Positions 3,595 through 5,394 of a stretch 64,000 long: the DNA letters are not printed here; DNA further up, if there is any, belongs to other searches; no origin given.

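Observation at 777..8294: rdhA-rdhB / TPR / rdhC module governed by a MalT-like STAND-LuxR regulator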

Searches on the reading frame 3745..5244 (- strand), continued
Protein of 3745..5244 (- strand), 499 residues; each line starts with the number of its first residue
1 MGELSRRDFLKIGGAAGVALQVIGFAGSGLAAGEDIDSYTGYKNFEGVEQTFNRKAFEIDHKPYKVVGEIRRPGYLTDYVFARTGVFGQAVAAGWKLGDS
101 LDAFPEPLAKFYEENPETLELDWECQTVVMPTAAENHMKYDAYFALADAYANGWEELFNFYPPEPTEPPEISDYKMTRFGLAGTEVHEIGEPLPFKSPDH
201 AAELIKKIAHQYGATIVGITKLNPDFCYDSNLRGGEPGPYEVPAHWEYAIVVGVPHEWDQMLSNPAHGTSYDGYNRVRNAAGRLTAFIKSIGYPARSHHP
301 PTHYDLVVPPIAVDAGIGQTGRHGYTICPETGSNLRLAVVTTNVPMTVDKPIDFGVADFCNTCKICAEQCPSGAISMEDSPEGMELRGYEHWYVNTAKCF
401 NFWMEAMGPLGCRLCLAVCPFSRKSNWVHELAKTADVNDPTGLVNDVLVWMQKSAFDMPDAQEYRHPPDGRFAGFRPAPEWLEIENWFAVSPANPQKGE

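Call 92: search_protein_families(library=pfam, proteins=[L027:1-1515:-, L001:3756-5861:+, L001:5861-6586:+, L002:297-1937:+], max_evalue=0.0001)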
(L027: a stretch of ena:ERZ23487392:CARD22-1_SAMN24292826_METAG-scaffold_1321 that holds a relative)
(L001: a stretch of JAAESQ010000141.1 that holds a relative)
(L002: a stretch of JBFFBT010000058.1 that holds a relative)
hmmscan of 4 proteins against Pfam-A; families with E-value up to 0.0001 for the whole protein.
L027:1-1515:- (505 aa): 4 families
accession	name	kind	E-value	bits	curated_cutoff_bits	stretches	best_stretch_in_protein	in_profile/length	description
PF00158.32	Sigma54_activat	-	3.7e-69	232.2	20.2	1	207-369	5-167/168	Sigma-54 interaction domain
PF25601.1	AAA_lid_14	-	4.4e-22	78.2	27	1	375-443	1-68/87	AAA+ ATPase lid domain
PF14532.12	Sigma54_activ_2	-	3.2e-19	70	25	1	215-374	12-138/138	Sigma-54 interaction domain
PF07728.20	AAA_5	-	3.5e-05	24.3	22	1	226-346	1-124/139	AAA domain (dynein-related subfamily)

L001:3756-5861:+ (701 aa): 6 families
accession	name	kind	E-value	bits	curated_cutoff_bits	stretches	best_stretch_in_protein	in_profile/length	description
PF00009.33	GTP_EFTU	-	4.1e-62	209.6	26.5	1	13-286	2-188/188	Elongation factor Tu GTP binding domain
PF03764.24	EFG_IV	-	4.1e-39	133.5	24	1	481-598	1-120/121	Elongation factor G, domain IV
PF14492.12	EFG_III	-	4.7e-29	100.7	27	1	406-479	1-74/75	Elongation Factor G, domain III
PF00679.30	EFG_C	-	9.7e-28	96.5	27.9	1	602-687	2-88/89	Elongation factor G C-terminus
PF22042.2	EF-G_D2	-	3.8e-15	56.2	27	1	320-394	10-83/84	Elongation factor G domain 2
PF03144.31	GTP_EFTU_D2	-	1.5e-14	54.6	30.3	1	327-392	1-72/73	Elongation factor Tu domain 2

L001:5861-6586:+ (241 aa): 1 family
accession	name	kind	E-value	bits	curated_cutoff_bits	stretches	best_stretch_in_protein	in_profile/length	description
PF13481.12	AAA_25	-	2.1e-05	24.7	27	1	26-139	32-151/195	AAA domain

L002:297-1937:+ (546 aa): 9 families
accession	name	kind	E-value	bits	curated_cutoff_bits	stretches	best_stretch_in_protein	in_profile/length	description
PF00158.32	Sigma54_activat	-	2.8e-72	242.3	20.2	1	225-392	1-168/168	Sigma-54 interaction domain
PF14532.12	Sigma54_activ_2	-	3.5e-20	73.1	25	1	226-396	1-138/138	Sigma-54 interaction domain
PF25601.1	AAA_lid_14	-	1.1e-18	67.2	27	1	397-463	1-67/87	AAA+ ATPase lid domain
PF07728.20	AAA_5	-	5.9e-09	36.5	22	1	249-367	2-123/139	AAA domain (dynein-related subfamily)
PF01590.32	GAF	-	1.1e-06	29.7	22.4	1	28-189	2-133/133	GAF domain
PF07724.20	AAA_2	-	3.7e-06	27.5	27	1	247-377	4-135/166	AAA domain (Cdc48 subfamily)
PF01078.27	Mg_chelatase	-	6e-06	26.2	20.3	0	304-366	93-157/207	Magnesium chelatase, subunit ChlI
PF00004.35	AAA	-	8.4e-06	26.7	21.2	1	249-381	1-126/131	ATPase family associated with various cellular activities (AAA)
PF13191.12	AAA_16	-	1.1e-05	26.4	32.6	1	225-342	2-121/167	AAA ATPase domain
